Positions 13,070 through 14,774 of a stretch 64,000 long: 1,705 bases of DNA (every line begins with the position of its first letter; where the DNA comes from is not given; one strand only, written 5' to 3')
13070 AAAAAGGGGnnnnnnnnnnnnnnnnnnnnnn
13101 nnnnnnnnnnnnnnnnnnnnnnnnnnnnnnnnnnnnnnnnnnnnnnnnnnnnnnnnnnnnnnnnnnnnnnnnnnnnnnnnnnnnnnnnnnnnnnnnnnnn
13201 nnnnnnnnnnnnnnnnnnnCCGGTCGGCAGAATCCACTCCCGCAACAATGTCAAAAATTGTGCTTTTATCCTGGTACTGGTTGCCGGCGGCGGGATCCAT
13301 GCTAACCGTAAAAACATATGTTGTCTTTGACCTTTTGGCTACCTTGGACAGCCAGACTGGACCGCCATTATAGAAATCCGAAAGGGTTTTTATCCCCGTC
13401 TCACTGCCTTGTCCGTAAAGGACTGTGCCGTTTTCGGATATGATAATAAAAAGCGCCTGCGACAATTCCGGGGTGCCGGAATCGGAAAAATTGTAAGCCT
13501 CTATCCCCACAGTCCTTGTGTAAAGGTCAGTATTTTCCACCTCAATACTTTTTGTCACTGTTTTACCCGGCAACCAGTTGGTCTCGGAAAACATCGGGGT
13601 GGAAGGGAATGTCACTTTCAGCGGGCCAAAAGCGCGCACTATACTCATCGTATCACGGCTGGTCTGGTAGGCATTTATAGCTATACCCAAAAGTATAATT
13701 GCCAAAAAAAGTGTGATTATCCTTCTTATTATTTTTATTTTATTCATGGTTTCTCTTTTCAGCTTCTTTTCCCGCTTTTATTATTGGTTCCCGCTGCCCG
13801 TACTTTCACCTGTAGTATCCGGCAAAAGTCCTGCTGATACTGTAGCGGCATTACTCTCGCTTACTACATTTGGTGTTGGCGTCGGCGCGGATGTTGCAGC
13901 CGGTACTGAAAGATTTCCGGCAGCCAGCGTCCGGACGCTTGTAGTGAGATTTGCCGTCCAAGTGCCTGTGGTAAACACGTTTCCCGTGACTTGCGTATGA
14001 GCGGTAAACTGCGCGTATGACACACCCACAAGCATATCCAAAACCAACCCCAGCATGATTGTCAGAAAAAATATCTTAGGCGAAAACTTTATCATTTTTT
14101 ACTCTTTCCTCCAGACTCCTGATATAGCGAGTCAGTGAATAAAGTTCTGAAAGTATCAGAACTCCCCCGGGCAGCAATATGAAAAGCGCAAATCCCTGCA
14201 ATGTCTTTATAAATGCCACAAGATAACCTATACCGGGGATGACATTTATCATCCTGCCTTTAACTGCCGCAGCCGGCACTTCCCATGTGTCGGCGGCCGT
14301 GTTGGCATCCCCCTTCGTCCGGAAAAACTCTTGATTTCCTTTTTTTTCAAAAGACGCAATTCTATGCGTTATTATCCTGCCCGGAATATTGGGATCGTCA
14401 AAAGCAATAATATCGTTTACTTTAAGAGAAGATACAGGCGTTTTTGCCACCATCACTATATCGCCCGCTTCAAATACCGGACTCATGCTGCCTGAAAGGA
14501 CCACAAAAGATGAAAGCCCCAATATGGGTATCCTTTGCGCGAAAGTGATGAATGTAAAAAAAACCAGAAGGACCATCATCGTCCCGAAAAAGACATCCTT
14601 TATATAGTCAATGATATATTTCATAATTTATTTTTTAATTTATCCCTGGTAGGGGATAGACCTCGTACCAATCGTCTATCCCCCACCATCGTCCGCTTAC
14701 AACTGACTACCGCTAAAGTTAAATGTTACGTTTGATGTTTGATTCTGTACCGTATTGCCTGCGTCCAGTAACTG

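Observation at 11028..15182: SipW-type signal peptidase with three TasA/camelysin-like cognate substrates plus LTD and CAP surface proteins: a putative surface-fibre/appendage locus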

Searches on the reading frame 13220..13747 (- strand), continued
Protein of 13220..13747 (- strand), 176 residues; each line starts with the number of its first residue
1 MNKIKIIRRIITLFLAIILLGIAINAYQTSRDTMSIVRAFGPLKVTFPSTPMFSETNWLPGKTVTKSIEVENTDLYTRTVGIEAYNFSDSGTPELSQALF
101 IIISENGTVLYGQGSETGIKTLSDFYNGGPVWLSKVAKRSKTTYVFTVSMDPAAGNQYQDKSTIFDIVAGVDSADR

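Call 99: list_cluster_members(proteins=[P0104, P0106, P0108, P0110, P0112, P0116, P0120, P0128, P0129, P0140])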
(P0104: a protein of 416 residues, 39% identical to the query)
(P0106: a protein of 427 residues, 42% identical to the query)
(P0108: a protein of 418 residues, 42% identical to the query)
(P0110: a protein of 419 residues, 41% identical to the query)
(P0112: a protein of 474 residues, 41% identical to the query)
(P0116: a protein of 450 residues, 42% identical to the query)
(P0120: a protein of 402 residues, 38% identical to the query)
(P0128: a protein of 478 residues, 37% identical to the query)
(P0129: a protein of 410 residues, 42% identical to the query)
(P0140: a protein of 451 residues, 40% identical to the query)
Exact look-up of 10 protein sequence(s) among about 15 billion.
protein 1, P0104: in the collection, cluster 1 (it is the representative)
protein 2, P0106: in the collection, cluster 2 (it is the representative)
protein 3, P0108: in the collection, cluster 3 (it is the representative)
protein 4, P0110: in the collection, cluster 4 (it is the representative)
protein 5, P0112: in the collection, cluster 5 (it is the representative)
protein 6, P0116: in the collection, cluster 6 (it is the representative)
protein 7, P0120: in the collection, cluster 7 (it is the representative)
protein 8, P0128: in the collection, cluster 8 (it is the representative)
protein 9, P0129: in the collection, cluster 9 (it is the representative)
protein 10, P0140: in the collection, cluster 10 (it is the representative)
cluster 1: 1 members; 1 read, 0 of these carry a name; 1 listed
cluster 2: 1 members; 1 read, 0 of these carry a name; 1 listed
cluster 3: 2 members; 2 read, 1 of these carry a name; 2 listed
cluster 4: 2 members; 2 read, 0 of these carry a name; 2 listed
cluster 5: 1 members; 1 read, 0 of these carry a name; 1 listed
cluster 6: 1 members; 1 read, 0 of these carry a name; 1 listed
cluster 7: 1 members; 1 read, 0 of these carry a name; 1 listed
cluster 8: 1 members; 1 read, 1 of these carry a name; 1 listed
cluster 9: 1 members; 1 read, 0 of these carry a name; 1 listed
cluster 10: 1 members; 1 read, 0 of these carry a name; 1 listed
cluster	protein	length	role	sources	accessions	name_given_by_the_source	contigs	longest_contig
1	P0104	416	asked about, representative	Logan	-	-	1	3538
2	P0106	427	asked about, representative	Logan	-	-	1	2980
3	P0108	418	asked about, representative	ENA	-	-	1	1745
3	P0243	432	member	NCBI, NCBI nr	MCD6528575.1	fibronectin type III domain-containing protein [bacterium]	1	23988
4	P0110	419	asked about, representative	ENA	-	-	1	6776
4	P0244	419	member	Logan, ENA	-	-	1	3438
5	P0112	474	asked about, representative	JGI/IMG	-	-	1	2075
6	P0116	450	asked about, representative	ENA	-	-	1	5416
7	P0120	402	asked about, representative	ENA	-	-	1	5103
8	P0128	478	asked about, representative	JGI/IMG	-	hypothetical protein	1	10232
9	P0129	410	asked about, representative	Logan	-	-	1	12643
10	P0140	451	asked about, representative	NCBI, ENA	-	-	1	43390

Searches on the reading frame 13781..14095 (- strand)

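Call 3: search_protein_families(library=pfam, proteins=[window:13781-14095:-], max_evalue=1)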
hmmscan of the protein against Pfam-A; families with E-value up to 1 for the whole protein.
window:13781-14095:- (104 aa): 1 family
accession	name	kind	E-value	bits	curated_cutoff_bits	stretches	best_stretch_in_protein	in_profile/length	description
PF19410.4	DUF5980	-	0.071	14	27.1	1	40-75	16-51/97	Family of unknown function (DUF5980)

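Call 4: search_protein_families(library=ncbifam, proteins=[window:13781-14095:-], max_evalue=1)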
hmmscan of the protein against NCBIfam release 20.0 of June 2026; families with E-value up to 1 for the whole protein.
window:13781-14095:- (104 aa): 2 families
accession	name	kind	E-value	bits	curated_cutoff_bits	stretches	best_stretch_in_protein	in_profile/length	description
TIGR01291.1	nodJ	subfamily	0.028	14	206.65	1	8-60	37-89/253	ABC-2 type transporter, NodJ family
TIGR04088.1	cognate_SipW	domain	0.051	13.7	19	1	17-46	6-34/34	SipW-dependent-type signal peptide-containing protein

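Call 64: search_protein_families(library=ncbifam, proteins=[L011:6928-7461:+, L011:8065-8643:+], max_evalue=1)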
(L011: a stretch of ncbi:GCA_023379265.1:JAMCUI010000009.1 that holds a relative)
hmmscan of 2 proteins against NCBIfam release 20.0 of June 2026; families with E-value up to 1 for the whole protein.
L011:6928-7461:+ (178 aa): 0 families

L011:8065-8643:+ (193 aa): 0 families

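Call 65: search_protein_families(library=pfam, proteins=[L011:6928-7461:+, L011:8065-8643:+], max_evalue=1)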
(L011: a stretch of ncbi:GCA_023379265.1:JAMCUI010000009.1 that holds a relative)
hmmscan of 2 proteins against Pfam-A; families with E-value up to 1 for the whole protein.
L011:6928-7461:+ (178 aa): 0 families

L011:8065-8643:+ (193 aa): 0 families

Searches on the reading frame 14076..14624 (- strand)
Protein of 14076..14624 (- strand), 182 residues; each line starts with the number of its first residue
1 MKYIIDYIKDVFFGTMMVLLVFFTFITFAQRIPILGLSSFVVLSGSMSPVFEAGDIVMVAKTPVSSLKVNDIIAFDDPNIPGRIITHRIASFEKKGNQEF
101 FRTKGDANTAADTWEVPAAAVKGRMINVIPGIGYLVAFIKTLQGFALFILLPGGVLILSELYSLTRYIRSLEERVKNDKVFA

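Call 3: search_protein_families(library=pfam, proteins=[window:14076-14624:-], max_evalue=1)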
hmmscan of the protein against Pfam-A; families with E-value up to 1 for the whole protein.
window:14076-14624:- (182 aa): 2 families
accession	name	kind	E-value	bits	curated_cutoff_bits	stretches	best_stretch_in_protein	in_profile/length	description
PF10502.14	Peptidase_S26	-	2.1e-05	25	22.9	1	19-89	5-77/168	Signal peptidase, peptidase S26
PF00717.28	Peptidase_S24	-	0.15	12.2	23.3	1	43-89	41-82/116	Peptidase S24-like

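Call 4: search_protein_families(library=ncbifam, proteins=[window:14076-14624:-], max_evalue=1)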
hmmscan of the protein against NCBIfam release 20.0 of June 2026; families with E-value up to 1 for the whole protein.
window:14076-14624:- (182 aa): 4 families
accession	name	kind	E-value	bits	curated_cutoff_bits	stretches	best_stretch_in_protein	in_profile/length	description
NF046067.1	SigPepSipWBacil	equivalog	1.3e-28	99.9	190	1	6-178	6-179/189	signal peptidase I SipW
TIGR02228.1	sigpep_I_arch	equivalog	1.2e-27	96.8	51.85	1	8-159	3-153/158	signal peptidase I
TIGR02227.1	sigpep_I_bact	equivalog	7.7e-08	32.4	47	1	19-89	2-74/162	signal peptidase I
NF038333.1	blaOXA-679_like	exception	0.084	12.3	570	1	32-132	6-93/276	OXA-679 family carbapenem-hydrolyzing class D beta-lactamase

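Call 10: find_encoding_contigs(protein=window:14076-14624:-, flank=10000, max_places=6)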
Protein window:14076-14624:- (182 aa): 1 contig read that carries it; 1 place shown.
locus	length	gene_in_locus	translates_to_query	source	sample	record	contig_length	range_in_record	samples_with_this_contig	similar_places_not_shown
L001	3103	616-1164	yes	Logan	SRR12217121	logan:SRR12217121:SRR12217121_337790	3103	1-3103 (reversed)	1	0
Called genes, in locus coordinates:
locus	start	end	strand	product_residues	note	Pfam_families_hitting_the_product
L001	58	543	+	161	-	PF12389:Peptidase_M73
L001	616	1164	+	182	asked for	PF10502:Peptidase_S26 (faint)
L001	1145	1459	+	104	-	-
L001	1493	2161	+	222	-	-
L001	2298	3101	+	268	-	?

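Call 17: find_homologous_proteins(query=window:14076-14624:-, max_evalue=0.00001)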
Query window:14076-14624:- (182 aa): 81 proteins with E <= 0.00001 among 208 candidates.
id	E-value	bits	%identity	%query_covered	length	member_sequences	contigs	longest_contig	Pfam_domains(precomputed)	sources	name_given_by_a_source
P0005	1.7e-100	352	100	91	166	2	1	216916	-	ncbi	-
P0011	1.5e-29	121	40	99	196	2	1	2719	-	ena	-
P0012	5.6e-29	119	47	77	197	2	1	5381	PF10502.15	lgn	-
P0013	9.5e-29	118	44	77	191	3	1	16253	PF10502.15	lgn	-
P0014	2.2e-26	111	38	100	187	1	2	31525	-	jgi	jgi:signal peptidase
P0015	2.5e-26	110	38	98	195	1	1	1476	-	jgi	-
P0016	3.0e-26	110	38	97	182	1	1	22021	-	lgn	-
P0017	4.4e-26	110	41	86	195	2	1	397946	PF10502.15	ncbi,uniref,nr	ncbi:signal peptidase I [Phosphitispora fastidiosa]|uniref:signal peptidase I n=1 Tax=Phosphitispora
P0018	1.5e-25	108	38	93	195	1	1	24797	PF10502.15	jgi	-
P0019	6.2e-25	106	44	84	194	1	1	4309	-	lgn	-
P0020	1.8e-23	101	38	91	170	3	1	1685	-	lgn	-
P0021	1.9e-23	101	38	91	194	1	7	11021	-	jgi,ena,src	-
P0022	2.2e-23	101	33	100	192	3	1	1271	-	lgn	-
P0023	1.4e-22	98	38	82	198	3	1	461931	PF10502.15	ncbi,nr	ncbi:signal peptidase I [halophilic archaeon]|nr:signal peptidase I [halophilic archaeon]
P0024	2.5e-22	97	41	77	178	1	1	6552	-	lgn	-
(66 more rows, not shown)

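Call 18: find_encoding_contigs(protein=P0014, flank=7000, max_places=2)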
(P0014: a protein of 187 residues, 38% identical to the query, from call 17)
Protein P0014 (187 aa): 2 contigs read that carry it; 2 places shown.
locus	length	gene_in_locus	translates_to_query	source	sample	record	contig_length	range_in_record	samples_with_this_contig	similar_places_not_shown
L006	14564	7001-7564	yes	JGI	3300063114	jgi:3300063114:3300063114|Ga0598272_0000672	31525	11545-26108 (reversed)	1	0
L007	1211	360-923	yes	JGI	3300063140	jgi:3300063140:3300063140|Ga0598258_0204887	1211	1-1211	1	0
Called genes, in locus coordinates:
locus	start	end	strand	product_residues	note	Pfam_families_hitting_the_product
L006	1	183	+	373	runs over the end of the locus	PF14907:NTP_transf_5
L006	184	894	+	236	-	PF27840:ScmC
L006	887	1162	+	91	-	PF05402:PqqD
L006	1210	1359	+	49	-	-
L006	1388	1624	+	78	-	-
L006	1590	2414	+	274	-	PF26549:Tricorn_N (weak)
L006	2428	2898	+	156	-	-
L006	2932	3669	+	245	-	PF00005:ABC_tran, PF13304:AAA_21 (weak)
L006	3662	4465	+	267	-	PF01061:ABC2_membrane, PF12698:ABC2_membrane_3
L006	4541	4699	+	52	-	-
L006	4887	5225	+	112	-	PF13560:HTH_31, PF01381:HTH_3, PF12844:HTH_19, PF20432:Xre-like-HTH (weak)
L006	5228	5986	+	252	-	PF06114:Peptidase_M78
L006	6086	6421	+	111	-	-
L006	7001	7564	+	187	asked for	-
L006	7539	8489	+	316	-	-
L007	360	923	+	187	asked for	-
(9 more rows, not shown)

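Call 19: find_encoding_contigs(protein=P0016, flank=7000, max_places=2)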
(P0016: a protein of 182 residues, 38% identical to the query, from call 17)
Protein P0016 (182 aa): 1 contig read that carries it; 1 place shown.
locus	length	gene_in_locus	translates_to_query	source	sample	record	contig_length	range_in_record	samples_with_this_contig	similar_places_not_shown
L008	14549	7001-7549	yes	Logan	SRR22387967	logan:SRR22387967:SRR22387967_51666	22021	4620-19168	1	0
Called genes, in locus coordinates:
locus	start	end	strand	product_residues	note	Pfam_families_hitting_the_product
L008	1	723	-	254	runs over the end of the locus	PF02535:Zip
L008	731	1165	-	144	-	PF09424:YqeY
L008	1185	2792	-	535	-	PF02366:PMT (weak), PF13231:PMT_2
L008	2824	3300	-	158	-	-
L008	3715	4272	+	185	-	PF05014:Nuc_deoxyrib_tr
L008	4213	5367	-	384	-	PF09594:GT87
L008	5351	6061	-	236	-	-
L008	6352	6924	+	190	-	-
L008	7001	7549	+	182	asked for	-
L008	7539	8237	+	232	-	PF00932:LTD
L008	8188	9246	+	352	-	PF00353:HemolysinCabind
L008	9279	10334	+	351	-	PF00348:polyprenyl_synt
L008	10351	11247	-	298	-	PF01522:Polysacc_deac_1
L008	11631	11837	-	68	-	PF04070:DUF378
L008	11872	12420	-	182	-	-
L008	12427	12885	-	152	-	-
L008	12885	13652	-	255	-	PF00106:adh_short, PF01370:Epimerase (weak), PF08659:KR, PF13561:adh_short_C2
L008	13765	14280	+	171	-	PF01464:SLT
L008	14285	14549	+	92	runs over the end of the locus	PF11373:DUF3175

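Call 20: find_encoding_contigs(protein=P0013, flank=7000, max_places=2)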
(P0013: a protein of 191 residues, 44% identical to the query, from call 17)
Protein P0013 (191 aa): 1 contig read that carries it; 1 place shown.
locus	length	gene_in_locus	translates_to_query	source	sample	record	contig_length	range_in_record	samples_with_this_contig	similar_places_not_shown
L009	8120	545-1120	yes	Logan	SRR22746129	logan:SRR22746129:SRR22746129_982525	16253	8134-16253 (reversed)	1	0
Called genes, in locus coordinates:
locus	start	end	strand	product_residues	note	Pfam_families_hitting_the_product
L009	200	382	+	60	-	-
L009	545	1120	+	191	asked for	PF10502:Peptidase_S26 (weak)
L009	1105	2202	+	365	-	-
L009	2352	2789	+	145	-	PF12389:Peptidase_M73, PF22544:HYDIN_VesB_CFA65-like_Ig (weak)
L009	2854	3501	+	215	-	PF12389:Peptidase_M73 (faint)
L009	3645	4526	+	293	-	-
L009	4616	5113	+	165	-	-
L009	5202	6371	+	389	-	PF25833:Fn3_SaeA_3rd (faint), PF00801:PKD, PF18911:PKD_4, PF22352:K319L-like_PKD (weak), PF13620:CarboxypepD_reg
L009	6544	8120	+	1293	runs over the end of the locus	PF00082:Peptidase_S8, PF17957:Big_7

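Call 64: search_protein_families(library=ncbifam, proteins=[L011:6928-7461:+, L011:8065-8643:+, L008:6352-6921:+, L008:7539-8234:+, L008:8188-9243:+], max_evalue=1)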
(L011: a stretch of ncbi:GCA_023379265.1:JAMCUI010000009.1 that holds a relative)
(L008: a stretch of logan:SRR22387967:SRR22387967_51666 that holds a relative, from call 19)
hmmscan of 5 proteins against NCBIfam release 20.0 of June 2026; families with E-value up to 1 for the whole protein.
L011:6928-7461:+ (178 aa): 0 families

L011:8065-8643:+ (193 aa): 0 families

L008:6352-6921:+ (190 aa): 1 family
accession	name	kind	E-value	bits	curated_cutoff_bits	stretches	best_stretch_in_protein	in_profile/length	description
TIGR04088.1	cognate_SipW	domain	0.0062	16.7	19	1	12-43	4-34/34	SipW-dependent-type signal peptide-containing protein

L008:7539-8234:+ (232 aa): 2 families
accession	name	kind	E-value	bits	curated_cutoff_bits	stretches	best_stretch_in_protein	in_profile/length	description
NF033680.1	exonuc_ExeM-GG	exception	3.1e-05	22.2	1300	1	53-202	18-162/884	extracellular exonuclease ExeM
TIGR04088.1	cognate_SipW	domain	0.011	15.8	19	1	25-45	15-34/34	SipW-dependent-type signal peptide-containing protein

L008:8188-9243:+ (352 aa): 8 families
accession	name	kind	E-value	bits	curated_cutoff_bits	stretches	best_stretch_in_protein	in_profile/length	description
NF033943.0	RTX_toxin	subfamily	5.9e-24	84.3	1000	2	246-345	684-784/930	RTX family hemolysin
NF033203.1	entero_EhxA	exception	9.4e-20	70.4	2000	2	248-344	719-815/997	enterohemolysin EhxA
NF046115.1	Ca_rpt_SMc04171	equivalog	2.2e-19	70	625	2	264-332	420-488/574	SMc04171 family calcium-binding repeat protein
NF053766.1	ZapA_metallo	exception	5.8e-12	45.4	940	3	246-297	336-387/483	ZapA family metalloprotease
NF050046.1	PueAB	exception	2.3e-10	39.6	670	3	198-244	372-418/616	polyurethane esterase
NF035945.1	Zn_serralysin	subfamily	4.3e-10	39.4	500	3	289-331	323-365/462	serralysin family metalloprotease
NF038329.2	gly_rich_SclB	equivalog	0.00014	21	325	1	208-345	182-317/442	LPXTG-anchored collagen-like adhesin Scl2/SclB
NF052454.1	BtaGlycanEglC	equivalog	0.011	14.7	700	2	299-332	105-138/459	endo-1,3-1,4-beta-glycanase EglC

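Call 65: search_protein_families(library=pfam, proteins=[L011:6928-7461:+, L011:8065-8643:+, L008:6352-6921:+, L008:7539-8234:+, L008:8188-9243:+], max_evalue=1)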
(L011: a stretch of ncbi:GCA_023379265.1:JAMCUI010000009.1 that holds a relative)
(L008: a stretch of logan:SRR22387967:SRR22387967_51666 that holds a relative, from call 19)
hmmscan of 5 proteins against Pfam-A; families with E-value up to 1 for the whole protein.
L011:6928-7461:+ (178 aa): 0 families

L011:8065-8643:+ (193 aa): 0 families

L008:6352-6921:+ (190 aa): 2 families
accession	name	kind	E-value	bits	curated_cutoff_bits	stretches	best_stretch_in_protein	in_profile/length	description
PF12985.13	DUF3869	-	0.0016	19.1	24.5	1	159-180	56-77/85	Domain of unknown function (DUF3869)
PF12389.13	Peptidase_M73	-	0.0055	17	22.5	1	12-63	13-63/196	Camelysin metallo-endopeptidase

L008:7539-8234:+ (232 aa): 2 families
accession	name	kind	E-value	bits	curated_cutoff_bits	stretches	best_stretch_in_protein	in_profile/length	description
PF00932.25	LTD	-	7e-17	62.2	34.3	1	55-167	2-104/109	Lamin Tail Domain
PF00732.25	GMC_oxred_N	-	0.78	9.9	23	0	194-227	29-63/218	GMC oxidoreductase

L008:8188-9243:+ (352 aa): 2 families
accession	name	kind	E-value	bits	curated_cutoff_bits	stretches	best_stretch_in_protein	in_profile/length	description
PF00353.25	HemolysinCabind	-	5.3e-46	154.6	23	8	289-324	1-36/36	RTX calcium-binding nonapeptide repeat (4 copies)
PF10696.14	DUF2501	-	0.22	12.2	21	1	282-343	11-69/78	Protein of unknown function (DUF2501)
